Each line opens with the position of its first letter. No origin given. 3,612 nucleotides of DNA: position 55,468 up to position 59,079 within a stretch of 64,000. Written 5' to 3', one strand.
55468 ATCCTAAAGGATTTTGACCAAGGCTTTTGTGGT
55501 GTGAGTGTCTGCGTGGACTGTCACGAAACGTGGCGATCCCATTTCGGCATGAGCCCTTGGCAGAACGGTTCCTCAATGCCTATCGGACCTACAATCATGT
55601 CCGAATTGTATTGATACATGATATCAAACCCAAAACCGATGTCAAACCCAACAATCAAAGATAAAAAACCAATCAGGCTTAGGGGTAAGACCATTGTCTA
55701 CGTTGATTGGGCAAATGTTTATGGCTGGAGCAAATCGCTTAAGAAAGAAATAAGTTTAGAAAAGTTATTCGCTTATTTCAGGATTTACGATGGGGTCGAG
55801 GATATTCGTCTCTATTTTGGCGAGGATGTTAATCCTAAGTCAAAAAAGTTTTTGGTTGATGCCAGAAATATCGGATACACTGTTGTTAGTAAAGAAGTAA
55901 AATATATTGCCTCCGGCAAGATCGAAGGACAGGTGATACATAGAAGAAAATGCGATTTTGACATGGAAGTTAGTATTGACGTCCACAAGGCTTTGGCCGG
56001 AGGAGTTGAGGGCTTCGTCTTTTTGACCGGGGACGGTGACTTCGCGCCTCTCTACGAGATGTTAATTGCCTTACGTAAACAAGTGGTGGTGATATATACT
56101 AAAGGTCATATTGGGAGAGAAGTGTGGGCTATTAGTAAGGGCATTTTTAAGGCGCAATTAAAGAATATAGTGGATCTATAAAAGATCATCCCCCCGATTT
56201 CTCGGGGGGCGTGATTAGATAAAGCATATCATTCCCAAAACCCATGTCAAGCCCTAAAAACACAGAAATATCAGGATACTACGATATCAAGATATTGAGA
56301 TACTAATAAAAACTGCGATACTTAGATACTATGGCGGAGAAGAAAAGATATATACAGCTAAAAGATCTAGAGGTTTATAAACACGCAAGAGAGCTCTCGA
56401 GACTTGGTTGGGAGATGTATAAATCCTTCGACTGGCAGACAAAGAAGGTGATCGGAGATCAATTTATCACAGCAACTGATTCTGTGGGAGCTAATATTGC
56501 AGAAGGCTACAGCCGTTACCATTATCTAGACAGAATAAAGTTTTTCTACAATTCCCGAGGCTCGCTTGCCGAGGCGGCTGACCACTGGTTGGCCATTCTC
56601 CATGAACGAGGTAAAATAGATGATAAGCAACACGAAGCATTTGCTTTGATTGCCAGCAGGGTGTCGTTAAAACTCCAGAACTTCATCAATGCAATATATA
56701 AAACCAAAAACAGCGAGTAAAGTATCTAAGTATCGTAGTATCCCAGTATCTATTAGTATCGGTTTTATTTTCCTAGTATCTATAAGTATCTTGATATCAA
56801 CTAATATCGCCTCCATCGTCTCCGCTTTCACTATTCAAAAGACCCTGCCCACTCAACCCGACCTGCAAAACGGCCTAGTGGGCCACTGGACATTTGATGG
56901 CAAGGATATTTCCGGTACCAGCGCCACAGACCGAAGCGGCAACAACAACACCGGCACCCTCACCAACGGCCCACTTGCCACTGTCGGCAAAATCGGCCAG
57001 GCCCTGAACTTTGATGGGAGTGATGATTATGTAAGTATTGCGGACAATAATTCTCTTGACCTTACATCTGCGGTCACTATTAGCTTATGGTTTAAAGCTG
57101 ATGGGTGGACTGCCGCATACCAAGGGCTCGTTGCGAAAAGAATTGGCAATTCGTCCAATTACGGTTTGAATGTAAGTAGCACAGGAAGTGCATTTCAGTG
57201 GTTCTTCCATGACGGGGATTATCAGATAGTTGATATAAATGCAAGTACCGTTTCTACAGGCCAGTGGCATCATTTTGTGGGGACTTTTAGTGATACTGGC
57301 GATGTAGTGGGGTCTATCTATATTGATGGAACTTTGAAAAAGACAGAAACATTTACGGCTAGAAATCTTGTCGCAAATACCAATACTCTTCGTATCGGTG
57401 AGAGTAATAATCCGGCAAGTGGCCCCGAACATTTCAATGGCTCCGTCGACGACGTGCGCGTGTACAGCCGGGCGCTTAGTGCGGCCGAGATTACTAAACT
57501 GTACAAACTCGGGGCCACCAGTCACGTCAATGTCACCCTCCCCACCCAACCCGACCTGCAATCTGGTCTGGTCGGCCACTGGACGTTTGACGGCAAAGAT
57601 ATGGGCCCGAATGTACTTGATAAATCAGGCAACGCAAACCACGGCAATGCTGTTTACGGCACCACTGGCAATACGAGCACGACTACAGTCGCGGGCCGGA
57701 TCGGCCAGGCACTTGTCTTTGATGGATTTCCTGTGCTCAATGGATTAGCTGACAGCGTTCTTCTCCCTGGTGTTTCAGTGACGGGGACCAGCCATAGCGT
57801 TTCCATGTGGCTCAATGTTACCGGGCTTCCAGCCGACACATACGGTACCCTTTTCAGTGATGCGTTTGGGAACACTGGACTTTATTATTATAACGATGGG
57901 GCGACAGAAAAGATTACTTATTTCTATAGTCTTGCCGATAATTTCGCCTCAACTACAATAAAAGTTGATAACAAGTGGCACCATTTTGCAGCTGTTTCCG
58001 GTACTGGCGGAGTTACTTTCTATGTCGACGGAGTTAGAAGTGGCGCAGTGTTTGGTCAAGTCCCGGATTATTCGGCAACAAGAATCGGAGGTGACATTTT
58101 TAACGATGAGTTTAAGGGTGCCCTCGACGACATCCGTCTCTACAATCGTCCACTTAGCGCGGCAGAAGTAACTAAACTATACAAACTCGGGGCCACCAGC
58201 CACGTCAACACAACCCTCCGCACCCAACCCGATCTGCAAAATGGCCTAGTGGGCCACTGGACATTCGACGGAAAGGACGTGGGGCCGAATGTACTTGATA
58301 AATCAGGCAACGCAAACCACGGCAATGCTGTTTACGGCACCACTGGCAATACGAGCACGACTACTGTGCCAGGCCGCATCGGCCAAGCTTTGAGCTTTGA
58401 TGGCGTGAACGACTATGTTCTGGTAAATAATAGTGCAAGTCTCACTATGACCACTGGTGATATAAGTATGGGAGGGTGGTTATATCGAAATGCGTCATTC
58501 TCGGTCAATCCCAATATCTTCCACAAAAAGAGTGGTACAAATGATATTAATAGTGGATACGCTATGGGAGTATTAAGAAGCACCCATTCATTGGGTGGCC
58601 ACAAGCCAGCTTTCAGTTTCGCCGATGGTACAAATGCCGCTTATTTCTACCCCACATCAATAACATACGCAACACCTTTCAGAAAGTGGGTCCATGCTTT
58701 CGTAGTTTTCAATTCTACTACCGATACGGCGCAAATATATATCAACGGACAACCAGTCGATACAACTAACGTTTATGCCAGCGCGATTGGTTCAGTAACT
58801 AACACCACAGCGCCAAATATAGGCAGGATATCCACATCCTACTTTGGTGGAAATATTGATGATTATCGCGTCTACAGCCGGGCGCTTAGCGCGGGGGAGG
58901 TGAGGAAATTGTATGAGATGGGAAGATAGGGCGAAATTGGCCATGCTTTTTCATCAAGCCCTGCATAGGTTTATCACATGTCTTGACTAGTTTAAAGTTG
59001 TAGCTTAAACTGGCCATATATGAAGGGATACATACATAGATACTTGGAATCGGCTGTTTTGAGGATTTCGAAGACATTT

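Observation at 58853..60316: DUF4143 AAA ATPase gene inserted at the 3' end of the LamG gene, flanked by a duplicated 75-bp coding fragment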

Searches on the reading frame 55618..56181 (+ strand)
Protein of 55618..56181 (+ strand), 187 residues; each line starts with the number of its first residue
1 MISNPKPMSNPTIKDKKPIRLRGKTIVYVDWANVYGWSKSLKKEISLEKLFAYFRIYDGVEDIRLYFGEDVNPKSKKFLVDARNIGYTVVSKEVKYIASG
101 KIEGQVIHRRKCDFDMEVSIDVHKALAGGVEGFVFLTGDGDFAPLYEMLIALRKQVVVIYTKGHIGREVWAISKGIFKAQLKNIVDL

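Call 5: search_protein_families(library=pfam, proteins=[window:55618-56181:+])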
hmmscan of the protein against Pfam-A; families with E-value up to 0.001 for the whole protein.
window:55618-56181:+ (187 aa): 1 family
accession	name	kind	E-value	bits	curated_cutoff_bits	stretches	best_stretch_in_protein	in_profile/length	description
PF01936.24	NYN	-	2.4e-13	51.2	24.2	1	24-163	1-128/145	NYN domain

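Call 64: search_protein_families(library=padloc, proteins=[window:55618-56181:+], max_evalue=0.01)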
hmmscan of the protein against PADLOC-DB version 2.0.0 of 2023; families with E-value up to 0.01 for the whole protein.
window:55618-56181:+ (187 aa): 1 family
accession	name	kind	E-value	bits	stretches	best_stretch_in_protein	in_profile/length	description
PDLC01154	NYN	-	0.00014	19.4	1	25-174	148-290/310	"LabA-like protein, NYN family nuclease"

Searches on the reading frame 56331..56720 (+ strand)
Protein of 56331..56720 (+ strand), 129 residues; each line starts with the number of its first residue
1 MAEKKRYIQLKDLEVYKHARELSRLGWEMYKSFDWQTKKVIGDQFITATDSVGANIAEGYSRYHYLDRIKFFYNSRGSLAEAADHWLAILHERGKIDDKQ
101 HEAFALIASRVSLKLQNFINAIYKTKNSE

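Call 5: search_protein_families(library=pfam, proteins=[window:56331-56720:+])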
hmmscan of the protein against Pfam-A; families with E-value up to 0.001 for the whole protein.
window:56331-56720:+ (129 aa): 1 family
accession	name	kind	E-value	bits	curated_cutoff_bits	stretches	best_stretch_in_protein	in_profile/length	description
PF05635.17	23S_rRNA_IVP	-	1.2e-20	74.1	33.8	1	11-115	1-104/106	23S rRNA-intervening sequence protein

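Call 64: search_protein_families(library=padloc, proteins=[window:56331-56720:+], max_evalue=0.01)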
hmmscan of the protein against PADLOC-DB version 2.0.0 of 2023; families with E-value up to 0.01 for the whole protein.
window:56331-56720:+ (129 aa): 0 families

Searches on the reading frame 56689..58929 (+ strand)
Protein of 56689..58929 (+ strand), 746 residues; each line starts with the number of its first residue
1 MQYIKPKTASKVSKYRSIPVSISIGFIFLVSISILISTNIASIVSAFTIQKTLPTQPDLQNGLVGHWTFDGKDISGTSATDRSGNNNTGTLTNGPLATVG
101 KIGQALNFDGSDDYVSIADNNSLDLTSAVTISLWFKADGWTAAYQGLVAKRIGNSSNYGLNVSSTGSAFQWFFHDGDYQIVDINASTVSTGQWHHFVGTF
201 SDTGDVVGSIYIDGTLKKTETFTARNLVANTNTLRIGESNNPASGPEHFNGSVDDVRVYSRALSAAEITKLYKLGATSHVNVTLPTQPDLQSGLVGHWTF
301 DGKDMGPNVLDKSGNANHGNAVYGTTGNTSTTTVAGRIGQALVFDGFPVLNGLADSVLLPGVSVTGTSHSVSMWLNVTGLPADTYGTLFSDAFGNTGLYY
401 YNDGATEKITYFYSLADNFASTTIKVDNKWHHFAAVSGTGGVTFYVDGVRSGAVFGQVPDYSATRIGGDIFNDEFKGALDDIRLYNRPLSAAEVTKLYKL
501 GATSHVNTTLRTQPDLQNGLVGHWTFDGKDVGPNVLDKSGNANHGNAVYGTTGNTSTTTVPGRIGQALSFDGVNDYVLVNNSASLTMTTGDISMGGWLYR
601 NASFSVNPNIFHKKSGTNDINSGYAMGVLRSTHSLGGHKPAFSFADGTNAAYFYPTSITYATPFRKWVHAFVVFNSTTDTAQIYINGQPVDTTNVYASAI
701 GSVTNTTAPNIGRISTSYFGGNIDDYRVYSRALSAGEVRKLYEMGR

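Call 5: search_protein_families(library=pfam, proteins=[window:56689-58929:+])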
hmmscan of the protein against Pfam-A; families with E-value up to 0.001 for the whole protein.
window:56689-58929:+ (746 aa): 4 families
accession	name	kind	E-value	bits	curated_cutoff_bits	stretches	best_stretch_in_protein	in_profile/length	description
PF13385.13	Laminin_G_3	-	2.8e-70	235.8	27.6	3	109-268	1-150/151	Concanavalin A-like lectin/glucanases superfamily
PF02973.23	Sialidase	-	7.9e-08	32.5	26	0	209-270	120-183/189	Sialidase, N-terminal domain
PF07953.20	Toxin_R_bind_N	-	3.2e-06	27.4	23.8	1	79-261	4-189/191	Clostridium neurotoxin, N-terminal receptor binding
PF00354.24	Pentaxin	-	5.7e-06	26.6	25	0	112-276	11-171/194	Pentaxin family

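Call 9: find_encoding_contigs(protein=window:56689-58929:+, flank=6000, max_places=10)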
Protein window:56689-58929:+ (746 aa): 9 contigs read that carry it; 3 places shown.
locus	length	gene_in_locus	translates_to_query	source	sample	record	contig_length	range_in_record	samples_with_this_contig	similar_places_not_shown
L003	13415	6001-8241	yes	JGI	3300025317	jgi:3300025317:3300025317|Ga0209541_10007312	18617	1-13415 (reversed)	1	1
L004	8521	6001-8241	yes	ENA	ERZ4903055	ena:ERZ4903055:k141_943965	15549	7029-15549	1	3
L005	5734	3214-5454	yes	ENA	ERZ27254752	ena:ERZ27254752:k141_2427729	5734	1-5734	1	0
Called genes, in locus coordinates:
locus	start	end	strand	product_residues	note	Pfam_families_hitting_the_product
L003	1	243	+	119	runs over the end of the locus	PF16320:Ribosomal_L12_N, PF00542:Ribosomal_L12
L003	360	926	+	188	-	-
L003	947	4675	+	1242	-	-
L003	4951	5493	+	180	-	PF01936:NYN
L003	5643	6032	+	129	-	PF05635:23S_rRNA_IVP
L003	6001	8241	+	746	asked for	PF07953:Toxin_R_bind_N (weak), PF00354:Pentaxin (faint), PF13385:Laminin_G_3, PF02973:Sialidase (faint), PF13385:Laminin_G_3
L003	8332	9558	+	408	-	PF13173:AAA_14, PF13635:DUF4143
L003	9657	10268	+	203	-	-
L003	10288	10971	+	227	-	PF08843:AbiEii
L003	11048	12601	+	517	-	PF13620:CarboxypepD_reg (weak)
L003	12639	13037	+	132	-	-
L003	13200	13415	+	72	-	?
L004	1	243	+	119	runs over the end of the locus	PF16320:Ribosomal_L12_N, PF00542:Ribosomal_L12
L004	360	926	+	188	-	-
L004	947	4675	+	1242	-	-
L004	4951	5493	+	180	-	PF01936:NYN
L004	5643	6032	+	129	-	PF05635:23S_rRNA_IVP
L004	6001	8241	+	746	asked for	PF07953:Toxin_R_bind_N (weak), PF00354:Pentaxin (faint), PF13385:Laminin_G_3, PF02973:Sialidase (faint), PF13385:Laminin_G_3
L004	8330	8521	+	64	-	?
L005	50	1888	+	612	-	-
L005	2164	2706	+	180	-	PF01936:NYN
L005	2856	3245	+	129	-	PF05635:23S_rRNA_IVP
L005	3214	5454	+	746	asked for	PF07953:Toxin_R_bind_N (weak), PF00354:Pentaxin (faint), PF13385:Laminin_G_3, PF02973:Sialidase (faint), PF13385:Laminin_G_3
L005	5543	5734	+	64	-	?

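Call 65: search_protein_families(library=ncbifam, proteins=[window:56689-58929:+], max_evalue=0.01)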
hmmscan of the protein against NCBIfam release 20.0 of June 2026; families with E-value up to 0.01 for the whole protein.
window:56689-58929:+ (746 aa): 1 family
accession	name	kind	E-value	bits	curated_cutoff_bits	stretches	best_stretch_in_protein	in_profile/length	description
NF052521.1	TafC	equivalog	3.7e-38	131.6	410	3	64-274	149-362/373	TafC family fimbrial protein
